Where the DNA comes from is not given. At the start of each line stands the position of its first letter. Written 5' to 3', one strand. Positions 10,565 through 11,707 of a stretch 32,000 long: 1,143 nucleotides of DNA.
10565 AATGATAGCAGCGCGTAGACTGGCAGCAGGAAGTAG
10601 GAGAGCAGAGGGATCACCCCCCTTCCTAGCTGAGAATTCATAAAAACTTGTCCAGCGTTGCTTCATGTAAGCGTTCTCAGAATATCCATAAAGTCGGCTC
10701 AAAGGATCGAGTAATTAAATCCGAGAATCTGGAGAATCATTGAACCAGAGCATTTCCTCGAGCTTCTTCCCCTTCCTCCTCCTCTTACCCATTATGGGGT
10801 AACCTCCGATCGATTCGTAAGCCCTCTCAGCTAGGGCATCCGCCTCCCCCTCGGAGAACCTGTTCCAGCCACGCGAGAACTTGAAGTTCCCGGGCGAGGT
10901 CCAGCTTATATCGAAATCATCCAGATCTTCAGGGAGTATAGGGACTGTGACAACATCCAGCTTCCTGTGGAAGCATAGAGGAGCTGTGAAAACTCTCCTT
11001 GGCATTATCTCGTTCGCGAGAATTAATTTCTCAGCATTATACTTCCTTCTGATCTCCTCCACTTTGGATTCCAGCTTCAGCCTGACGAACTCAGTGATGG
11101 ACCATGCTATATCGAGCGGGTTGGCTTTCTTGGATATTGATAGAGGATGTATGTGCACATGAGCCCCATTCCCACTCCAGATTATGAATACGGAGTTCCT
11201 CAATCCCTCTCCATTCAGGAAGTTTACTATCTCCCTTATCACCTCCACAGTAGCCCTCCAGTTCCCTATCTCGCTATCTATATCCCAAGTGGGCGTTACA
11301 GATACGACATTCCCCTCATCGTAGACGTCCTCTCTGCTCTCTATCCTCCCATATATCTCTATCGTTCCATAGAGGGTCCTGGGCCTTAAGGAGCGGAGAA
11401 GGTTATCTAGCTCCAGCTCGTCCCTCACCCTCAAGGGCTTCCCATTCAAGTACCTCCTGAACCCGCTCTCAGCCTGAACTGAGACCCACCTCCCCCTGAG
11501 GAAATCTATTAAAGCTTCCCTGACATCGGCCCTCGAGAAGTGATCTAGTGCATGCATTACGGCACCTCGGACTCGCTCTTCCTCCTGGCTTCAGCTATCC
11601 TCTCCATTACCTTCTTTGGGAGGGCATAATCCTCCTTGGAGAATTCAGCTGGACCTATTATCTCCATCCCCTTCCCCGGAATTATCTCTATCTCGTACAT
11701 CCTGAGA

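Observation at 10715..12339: Translationally coupled KaiC/RecA-like ATPase and minimal zinc-less PriS-like primase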

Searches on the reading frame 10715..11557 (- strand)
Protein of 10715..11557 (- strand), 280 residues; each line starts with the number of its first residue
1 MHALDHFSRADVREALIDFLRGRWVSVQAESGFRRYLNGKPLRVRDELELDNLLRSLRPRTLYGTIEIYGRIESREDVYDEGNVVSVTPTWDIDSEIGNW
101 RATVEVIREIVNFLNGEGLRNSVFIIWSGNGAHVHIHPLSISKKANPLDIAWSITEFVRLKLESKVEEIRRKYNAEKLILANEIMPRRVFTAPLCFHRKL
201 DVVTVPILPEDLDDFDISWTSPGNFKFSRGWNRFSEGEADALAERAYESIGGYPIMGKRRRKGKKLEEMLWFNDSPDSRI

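Call 3: search_protein_families(library=pfam, proteins=[window:10715-11557:-], max_evalue=0.1)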
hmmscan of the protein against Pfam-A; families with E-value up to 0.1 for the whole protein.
window:10715-11557:- (280 aa): 0 families

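Call 4: search_protein_families(library=ncbifam, proteins=[window:10715-11557:-], max_evalue=0.1)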
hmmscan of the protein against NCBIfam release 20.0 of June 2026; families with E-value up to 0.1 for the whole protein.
window:10715-11557:- (280 aa): 0 families

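Call 5: search_solved_structures(query=window:10715-11557:-, max_evalue=10, show_alignments=3)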
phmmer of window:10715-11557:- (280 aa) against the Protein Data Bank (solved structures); distinct sequences matched with E-value up to 10: 1.
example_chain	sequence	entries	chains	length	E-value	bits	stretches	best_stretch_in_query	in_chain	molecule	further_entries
2lll_A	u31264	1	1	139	1.1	11.6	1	74-158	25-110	Lamin-B2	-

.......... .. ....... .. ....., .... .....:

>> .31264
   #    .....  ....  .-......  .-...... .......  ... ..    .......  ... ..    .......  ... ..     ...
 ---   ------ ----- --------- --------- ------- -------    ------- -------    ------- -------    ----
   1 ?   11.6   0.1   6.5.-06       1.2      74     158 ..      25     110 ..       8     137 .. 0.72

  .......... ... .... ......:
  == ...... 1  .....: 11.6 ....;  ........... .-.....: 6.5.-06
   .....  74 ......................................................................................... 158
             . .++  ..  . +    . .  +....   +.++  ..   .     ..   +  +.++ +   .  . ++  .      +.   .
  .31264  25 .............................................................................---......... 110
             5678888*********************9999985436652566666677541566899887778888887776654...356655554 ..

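Call 6: find_homologous_proteins(query=window:10715-11557:-, max_evalue=0.001)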
Query window:10715-11557:- (280 aa): 94 proteins with E <= 0.001 among 1263 candidates.
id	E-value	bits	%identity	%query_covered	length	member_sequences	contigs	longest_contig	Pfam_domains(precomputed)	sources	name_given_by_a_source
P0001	6.9e-185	631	99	100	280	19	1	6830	-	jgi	jgi:hypothetical protein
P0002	8.0e-162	555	87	99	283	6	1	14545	-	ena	-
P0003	6.1e-159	546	88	98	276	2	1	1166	-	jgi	-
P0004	9.8e-154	529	83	98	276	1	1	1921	-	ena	-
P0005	1.7e-153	528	83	98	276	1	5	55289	-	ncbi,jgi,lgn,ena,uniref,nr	ncbi:hypothetical protein [Candidatus Methanodesulfokora washburnensis]|jgi:hypothetical protein|uni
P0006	2.4e-153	527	83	98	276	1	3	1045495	-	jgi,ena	jgi:hypothetical protein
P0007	3.6e-153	527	83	98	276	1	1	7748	-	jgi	jgi:hypothetical protein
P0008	4.1e-153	527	83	98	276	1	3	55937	-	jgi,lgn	jgi:hypothetical protein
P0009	5.7e-153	526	83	98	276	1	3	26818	-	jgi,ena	jgi:hypothetical protein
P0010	5.6e-152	523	83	98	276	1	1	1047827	-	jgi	jgi:hypothetical protein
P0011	1.2e-151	522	82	98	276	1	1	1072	-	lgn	-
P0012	2.4e-151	521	82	98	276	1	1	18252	-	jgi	jgi:hypothetical protein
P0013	1.1e-150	519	82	98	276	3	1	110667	-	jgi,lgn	jgi:hypothetical protein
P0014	5.4e-150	516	81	98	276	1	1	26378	-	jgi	-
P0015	3.6e-144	497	78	97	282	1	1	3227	-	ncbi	ncbi:MAG: hypothetical protein ACPL09_05730 [Candidatus Methanodesulfokora sp.]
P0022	7.5e-81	290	50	95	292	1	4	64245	-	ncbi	-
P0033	3.0e-63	232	43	90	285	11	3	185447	-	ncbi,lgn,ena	ncbi:MAG: hypothetical protein QXY30_01860 [Candidatus Bathyarchaeia archaeon]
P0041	2.3e-59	219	41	94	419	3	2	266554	-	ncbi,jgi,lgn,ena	-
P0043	3.2e-59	219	45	90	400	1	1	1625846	-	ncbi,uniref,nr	ncbi:hypothetical protein IG193_00300 [Infirmifilum lucidum]|uniref:DNA primase small subunit n=1 Ta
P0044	3.7e-59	218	40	88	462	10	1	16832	-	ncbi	ncbi:MAG: hypothetical protein QXP60_07330 [Nitrososphaerota archaeon]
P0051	2.8e-57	212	43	95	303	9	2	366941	-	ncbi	ncbi:MAG: hypothetical protein QXU11_04490 [Thermoproteota archaeon]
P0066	3.1e-55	206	42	94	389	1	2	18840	-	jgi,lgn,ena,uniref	uniref:Uncharacterized protein n=1 Tax=Thermofilum pendens TaxID=2269 RepID=A0A7C3WSY7_THEPE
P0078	1.7e-53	200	43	91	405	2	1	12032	-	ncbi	ncbi:MAG: hypothetical protein ABWK01_06790 [Infirmifilum sp.]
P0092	1.2e-49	187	39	90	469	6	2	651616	-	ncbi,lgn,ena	-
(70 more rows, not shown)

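Call 7: search_protein_families(library=phrogs, proteins=[window:10715-11557:-], max_evalue=0.1)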
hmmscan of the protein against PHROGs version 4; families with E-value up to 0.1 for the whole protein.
window:10715-11557:- (280 aa): 0 families

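Call 11: search_solved_structures(query=A1, max_evalue=10, show_alignments=3)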
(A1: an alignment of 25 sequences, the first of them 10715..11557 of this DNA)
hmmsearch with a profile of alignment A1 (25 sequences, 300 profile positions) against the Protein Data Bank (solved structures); distinct sequences matched with E-value up to 10: 8.
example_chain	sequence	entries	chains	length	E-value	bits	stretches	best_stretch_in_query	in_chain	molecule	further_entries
9f26_A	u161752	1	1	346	0.026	16.5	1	57-161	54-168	DNA primase small subunit PriS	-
9f28_A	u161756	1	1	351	0.028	16.5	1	57-161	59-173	DNA primase small subunit PriS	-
1v33_A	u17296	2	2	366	0.14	14.1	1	58-154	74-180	DNA primase small subunit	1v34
1g71_A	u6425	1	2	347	0.15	14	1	116-155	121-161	DNA PRIMASE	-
2rsn_A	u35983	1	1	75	0.24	13.4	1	98-142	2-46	Chromo domain-containing protein 1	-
7uy8_C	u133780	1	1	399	0.3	13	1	194-234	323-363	DNA primase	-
7zhj_b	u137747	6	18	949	0.4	12.6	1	160-199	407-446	Probable baseplate hub protein | Baseplate hub protein pb3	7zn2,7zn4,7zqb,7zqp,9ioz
8g9f_D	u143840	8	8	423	0.57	12.1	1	194-234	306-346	DNA primase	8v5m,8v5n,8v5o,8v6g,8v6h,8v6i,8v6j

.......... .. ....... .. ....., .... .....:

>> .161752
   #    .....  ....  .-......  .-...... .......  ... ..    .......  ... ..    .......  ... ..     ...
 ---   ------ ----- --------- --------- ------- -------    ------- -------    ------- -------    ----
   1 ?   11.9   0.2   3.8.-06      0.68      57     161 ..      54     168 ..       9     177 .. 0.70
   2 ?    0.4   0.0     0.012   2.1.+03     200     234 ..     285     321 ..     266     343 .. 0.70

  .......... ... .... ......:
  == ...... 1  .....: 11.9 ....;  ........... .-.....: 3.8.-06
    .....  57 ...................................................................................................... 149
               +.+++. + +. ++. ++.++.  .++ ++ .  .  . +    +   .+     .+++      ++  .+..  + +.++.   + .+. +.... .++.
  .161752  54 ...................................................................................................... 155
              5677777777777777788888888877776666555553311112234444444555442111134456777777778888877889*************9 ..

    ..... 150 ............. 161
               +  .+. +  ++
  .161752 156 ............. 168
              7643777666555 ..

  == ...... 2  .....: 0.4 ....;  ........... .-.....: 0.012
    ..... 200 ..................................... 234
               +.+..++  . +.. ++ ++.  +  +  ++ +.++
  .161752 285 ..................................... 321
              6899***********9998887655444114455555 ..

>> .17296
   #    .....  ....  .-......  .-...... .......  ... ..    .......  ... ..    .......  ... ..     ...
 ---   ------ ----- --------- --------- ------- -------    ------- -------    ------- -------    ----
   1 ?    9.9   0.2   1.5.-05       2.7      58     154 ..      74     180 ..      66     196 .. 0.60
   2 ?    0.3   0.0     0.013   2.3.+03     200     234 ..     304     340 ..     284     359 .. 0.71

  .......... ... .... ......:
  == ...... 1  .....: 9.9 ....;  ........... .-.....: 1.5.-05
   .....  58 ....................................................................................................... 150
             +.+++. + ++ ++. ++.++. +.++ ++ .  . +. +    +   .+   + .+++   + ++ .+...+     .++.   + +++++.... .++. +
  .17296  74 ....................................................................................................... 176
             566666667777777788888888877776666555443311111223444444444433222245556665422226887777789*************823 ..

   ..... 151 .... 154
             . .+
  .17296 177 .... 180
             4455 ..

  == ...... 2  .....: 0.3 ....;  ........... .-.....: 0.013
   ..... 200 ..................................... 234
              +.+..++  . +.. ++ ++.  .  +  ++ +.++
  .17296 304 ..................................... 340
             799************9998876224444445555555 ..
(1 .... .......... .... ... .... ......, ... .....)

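Call 13: find_encoding_contigs(protein=P0043, flank=6000, max_places=2)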
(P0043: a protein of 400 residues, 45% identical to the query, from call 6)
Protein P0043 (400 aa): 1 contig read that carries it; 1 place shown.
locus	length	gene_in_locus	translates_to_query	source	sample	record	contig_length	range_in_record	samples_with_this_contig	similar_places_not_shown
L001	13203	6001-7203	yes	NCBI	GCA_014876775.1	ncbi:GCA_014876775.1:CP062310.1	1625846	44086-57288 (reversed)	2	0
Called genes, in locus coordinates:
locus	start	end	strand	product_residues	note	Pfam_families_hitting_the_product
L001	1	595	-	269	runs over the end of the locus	PF19810:HFX_2341_N (weak), PF22665:WHD_DUF6293 (weak)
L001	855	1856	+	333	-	PF09376:NurA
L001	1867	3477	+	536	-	PF01935:DUF87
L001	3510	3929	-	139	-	-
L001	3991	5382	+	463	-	PF00939:Na_sulph_symp (faint), PF03600:CitMHS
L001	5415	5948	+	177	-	PF01931:NTPase_I-T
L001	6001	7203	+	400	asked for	-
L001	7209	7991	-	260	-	PF00149:Metallophos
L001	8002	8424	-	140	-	PF02579:Nitro_FeMo-Co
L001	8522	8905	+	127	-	-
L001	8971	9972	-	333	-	PF00005:ABC_tran, PF13304:AAA_21 (faint), PF08352:oligo_HPY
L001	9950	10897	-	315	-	PF00005:ABC_tran, PF02463:SMC_N (weak), PF13304:AAA_21 (faint), PF08352:oligo_HPY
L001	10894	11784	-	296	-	PF00528:BPD_transp_1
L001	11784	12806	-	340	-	PF19300:BPD_transp_1_N, PF00528:BPD_transp_1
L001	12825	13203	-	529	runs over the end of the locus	PF00496:SBP_bac_5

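Call 14: find_encoding_contigs(protein=P0033, flank=6000, max_places=2)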
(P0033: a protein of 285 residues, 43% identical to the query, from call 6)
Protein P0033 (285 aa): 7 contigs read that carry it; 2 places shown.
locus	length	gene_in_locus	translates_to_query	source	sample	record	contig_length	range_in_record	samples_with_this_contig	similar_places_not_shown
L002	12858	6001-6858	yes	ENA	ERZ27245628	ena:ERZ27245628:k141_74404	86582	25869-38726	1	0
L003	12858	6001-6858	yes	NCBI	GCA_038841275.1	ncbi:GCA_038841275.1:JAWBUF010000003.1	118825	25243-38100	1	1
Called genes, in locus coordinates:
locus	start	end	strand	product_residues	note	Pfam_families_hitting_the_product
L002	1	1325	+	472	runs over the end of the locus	PF02844:GARS_N, PF01071:GARS_A, PF02843:GARS_C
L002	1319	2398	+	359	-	-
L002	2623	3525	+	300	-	PF01913:FTR, PF02741:FTR_C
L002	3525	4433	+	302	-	PF00294:PfkB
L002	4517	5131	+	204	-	-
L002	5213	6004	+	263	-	PF00154:RecA_N (weak), PF05625:PAXNEB (faint), PF06745:ATPase, PF08423:Rad51 (weak), PF13481:AAA_25 (weak), PF23442:DUF7125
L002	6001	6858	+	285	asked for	-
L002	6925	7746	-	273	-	PF01946:Thi4, PF00890:FAD_binding_2, PF01134:GIDA (weak), PF01266:DAO, PF01494:FAD_binding_3 (weak), PF07992:Pyr_redox_2, PF12831:FAD_oxidored, PF13450:NAD_binding_8, +1 more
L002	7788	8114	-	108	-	PF17762:HTH_ParB (faint), PF09048:Cro (weak), PF01381:HTH_3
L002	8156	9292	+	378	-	PF01259:SAICAR_synt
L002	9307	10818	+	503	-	PF02056:Glyco_hydro_4, PF11975:Glyco_hydro_4C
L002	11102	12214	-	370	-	-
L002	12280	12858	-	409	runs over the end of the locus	PF00162:PGK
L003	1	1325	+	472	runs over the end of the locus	PF02844:GARS_N, PF01071:GARS_A, PF02843:GARS_C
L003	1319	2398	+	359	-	-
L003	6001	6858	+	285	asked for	-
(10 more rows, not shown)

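Call 15: find_encoding_contigs(protein=P0022, flank=6000, max_places=2)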
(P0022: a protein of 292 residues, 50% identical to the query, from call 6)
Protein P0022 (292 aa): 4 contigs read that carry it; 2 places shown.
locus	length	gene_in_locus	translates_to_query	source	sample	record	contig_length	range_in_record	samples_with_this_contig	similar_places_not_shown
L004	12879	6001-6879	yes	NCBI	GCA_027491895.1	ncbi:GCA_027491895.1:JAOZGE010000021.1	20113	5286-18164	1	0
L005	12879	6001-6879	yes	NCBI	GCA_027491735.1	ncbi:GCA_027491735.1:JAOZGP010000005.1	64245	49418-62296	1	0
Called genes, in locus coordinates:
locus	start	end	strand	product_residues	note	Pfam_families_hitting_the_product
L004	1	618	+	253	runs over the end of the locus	PF01026:TatD_DNase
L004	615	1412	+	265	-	PF02475:TRM5-TYW2_MTfase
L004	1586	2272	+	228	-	PF03965:Penicillinase_R (faint), PF01978:TrmB (weak), PF13412:HTH_24 (weak), PF09339:HTH_IclR (faint)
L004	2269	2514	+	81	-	-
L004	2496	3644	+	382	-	PF01266:DAO (faint), PF01494:FAD_binding_3 (weak), PF13450:NAD_binding_8 (weak)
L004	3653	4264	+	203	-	PF08551:DUF1751 (weak), PF01694:Rhomboid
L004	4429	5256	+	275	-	PF00578:AhpC-TSA (weak), PF08534:Redoxin (weak), PF13905:Thioredoxin_8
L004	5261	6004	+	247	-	PF06745:ATPase, PF23442:DUF7125 (weak)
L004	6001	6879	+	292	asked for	-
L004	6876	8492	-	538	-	-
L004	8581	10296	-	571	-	PF06733:DEAD_2, PF06777:HBB, PF13307:Helicase_C_2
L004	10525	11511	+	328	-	PF05167:DUF711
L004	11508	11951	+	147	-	-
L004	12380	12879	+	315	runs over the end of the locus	PF01435:Peptidase_M48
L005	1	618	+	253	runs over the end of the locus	PF01026:TatD_DNase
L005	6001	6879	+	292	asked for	-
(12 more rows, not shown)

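Call 17: find_encoding_contigs(protein=P0092, flank=6000, max_places=1)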
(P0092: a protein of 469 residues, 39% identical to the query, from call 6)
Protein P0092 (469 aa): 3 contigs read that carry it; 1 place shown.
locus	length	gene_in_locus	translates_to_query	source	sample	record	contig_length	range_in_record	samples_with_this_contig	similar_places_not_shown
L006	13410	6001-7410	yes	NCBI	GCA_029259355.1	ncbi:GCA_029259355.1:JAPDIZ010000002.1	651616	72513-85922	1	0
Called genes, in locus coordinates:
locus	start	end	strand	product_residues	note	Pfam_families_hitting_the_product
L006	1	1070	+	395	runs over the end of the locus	PF02515:CoA_transf_3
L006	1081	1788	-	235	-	PF01904:DUF72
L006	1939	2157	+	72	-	PF26688:RHH_12 (weak)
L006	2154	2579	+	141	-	PF01850:PIN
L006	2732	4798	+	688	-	PF09852:DUF2079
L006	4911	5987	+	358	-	PF04055:Radical_SAM, PF13353:Fer4_12 (weak)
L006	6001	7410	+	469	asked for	-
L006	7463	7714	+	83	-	-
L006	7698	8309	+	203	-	-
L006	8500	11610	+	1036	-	PF00270:DEAD, PF00271:Helicase_C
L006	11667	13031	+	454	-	PF07690:MFS_1, PF12832:MFS_1_like (faint), PF07690:MFS_1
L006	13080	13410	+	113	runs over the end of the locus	-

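Call 18: find_encoding_contigs(protein=P0051, flank=6000, max_places=1)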
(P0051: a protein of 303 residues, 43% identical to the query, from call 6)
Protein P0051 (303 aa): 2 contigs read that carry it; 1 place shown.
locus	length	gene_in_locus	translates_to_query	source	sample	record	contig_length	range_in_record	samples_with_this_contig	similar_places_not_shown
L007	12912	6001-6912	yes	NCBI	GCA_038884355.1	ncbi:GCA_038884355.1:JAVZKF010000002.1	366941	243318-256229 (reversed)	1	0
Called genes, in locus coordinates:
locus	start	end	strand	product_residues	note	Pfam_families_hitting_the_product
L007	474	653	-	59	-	-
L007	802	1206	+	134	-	PF13247:Fer4_11, PF12838:Fer4_7, PF13187:Fer4_9 (weak), PF25160:LdpA_Fe-S-bd, PF00037:Fer4, PF12797:Fer4_2 (weak), PF12837:Fer4_6 (weak), PF12800:Fer4_4 (weak), +8 more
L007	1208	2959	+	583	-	PF02730:AFOR_N, PF01314:AFOR_C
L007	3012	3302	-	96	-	-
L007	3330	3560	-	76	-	-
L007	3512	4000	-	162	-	PF02449:Glyco_hydro_42 (weak)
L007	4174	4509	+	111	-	-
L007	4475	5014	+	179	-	-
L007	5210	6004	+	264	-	PF00154:RecA_N (faint), PF06745:ATPase, PF13481:AAA_25 (weak), PF23442:DUF7125, PF14417:MEDS (weak)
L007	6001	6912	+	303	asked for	-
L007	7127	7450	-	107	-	PF03091:CutA1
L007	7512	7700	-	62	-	PF03479:PCC (weak)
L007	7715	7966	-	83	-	PF03479:PCC (weak)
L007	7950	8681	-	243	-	PF03737:RraA-like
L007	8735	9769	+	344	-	PF04055:Radical_SAM (faint)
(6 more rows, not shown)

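Call 19: find_encoding_contigs(protein=P0041, flank=6000, max_places=1)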
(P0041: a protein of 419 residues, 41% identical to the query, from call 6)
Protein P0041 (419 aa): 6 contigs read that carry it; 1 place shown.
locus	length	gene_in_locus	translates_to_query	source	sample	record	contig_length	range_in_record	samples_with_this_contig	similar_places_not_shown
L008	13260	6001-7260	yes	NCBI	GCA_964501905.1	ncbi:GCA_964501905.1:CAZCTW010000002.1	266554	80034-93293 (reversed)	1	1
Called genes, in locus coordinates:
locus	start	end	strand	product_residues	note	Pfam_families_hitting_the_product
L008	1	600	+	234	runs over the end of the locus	PF00005:ABC_tran, PF02463:SMC_N (weak), PF13304:AAA_21 (faint)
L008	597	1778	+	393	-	PF19295:SufBD_N (weak), PF01458:SUFBD_core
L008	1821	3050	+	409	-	PF01972:SDH_protease (weak), PF25145:NfeD1b_N, PF24961:NfeD_membrane, PF01957:NfeD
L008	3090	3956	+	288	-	PF01145:Band_7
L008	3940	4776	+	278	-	PF00149:Metallophos, PF12850:Metallophos_2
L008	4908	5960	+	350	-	PF04055:Radical_SAM, PF08608:Wyosine_form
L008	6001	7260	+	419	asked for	-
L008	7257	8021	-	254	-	PF01428:zf-AN1, PF02163:Peptidase_M50 (weak)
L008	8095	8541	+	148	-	PF01155:HypA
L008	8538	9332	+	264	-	PF10609:ParA, PF01656:CbiA, PF02374:ArsA_ATPase (faint), PF09140:MipZ (weak), PF13614:AAA_31 (faint)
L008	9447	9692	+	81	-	PF01455:HupF_HypC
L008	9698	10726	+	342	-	PF00586:AIRS, PF02769:AIRS_C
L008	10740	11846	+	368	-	PF01924:HypD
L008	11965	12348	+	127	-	-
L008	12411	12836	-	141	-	PF08753:NikR_C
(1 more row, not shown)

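Call 20: search_protein_families(library=pfam, alignment_id=A1, max_evalue=10)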
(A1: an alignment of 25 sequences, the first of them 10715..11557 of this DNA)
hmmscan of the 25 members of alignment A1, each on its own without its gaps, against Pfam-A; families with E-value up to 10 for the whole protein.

A. member 1, window:10715-11557:- (280 aa): 1 family
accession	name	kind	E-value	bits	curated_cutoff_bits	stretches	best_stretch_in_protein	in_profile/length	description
PF16517.10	Nore1-SARAH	-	0.88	9.9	21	1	165-183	21-39/40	Novel Ras effector 1 C-terminal SARAH (Sav/Rassf/Hpo) domain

B. families by the number of members that match (of 25 scanned): 12 families
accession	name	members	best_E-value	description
PF01896.25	DNA_primase_S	7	0.00023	DNA primase small subunit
PF21686.3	LigD_Prim-Pol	4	0.018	LigD, primase-polymerase domain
PF00702.32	Hydrolase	1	0.0051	haloacid dehalogenase-like hydrolase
PF14553.12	YqbF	1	0.018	YqbF, hypothetical protein domain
PF13453.11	Zn_ribbon_TFIIB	1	0.07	Transcription factor zinc-finger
PF24957.1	DrmE_C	1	0.14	DISARM protein DrmE, C-terminal domain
PF18704.7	Chromo_2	1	0.14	Chromatin organization modifier domain 2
PF07318.18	DUF1464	1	0.19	Protein of unknown function (DUF1464)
PF13533.13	Biotin_lipoyl_2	1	0.6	Biotin-lipoyl like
PF16517.10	Nore1-SARAH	1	0.88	Novel Ras effector 1 C-terminal SARAH (Sav/Rassf/Hpo) domain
PF20904.2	ExsD_M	1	1.4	Antiactivator protein ExsD helical hairpin domain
PF01402.27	RHH_1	1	3.2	Ribbon-helix-helix protein, copG family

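Call 21: predict_structure(alignment_id=A1)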
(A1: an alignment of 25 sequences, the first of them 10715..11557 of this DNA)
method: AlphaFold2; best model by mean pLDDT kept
length: 280 residues; sequences in the alignment: 25
mean_pLDDT: 91.6   pTM: 0.87
mean pLDDT of the five models: 91.6, 91.1, 91.1, 90.8, 89.3
residues with pLDDT >= 90: 243; 70-90: 11; 50-70: 2; < 50: 24
segments of 3 or more residues with pLDDT < 50: 257-280
pLDDT, mean of each block of 10 residues (from residue 1): 90 98 96 94 98 95 98 97 97 97 98 98 97 98 92 98 98 98 95 95 97 97 96 97 98 69 45 40
secondary structure, 60 per line:
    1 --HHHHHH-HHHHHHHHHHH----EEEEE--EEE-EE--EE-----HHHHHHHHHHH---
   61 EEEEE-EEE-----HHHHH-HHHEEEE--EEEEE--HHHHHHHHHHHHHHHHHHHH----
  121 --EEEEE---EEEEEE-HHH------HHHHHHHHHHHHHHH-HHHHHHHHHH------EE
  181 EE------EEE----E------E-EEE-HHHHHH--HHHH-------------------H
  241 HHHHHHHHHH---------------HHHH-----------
elements in order: H3-8 H10-20 E25-29 E32-34 H47-57 E61-65 E67-69 H75-79 E84-87 E90-94 H97-116 E123-127 E131-136 H147-161 H163-172 E179-182 E189-191 E205-207 H209-214 H217-220 H240-250 H266-269
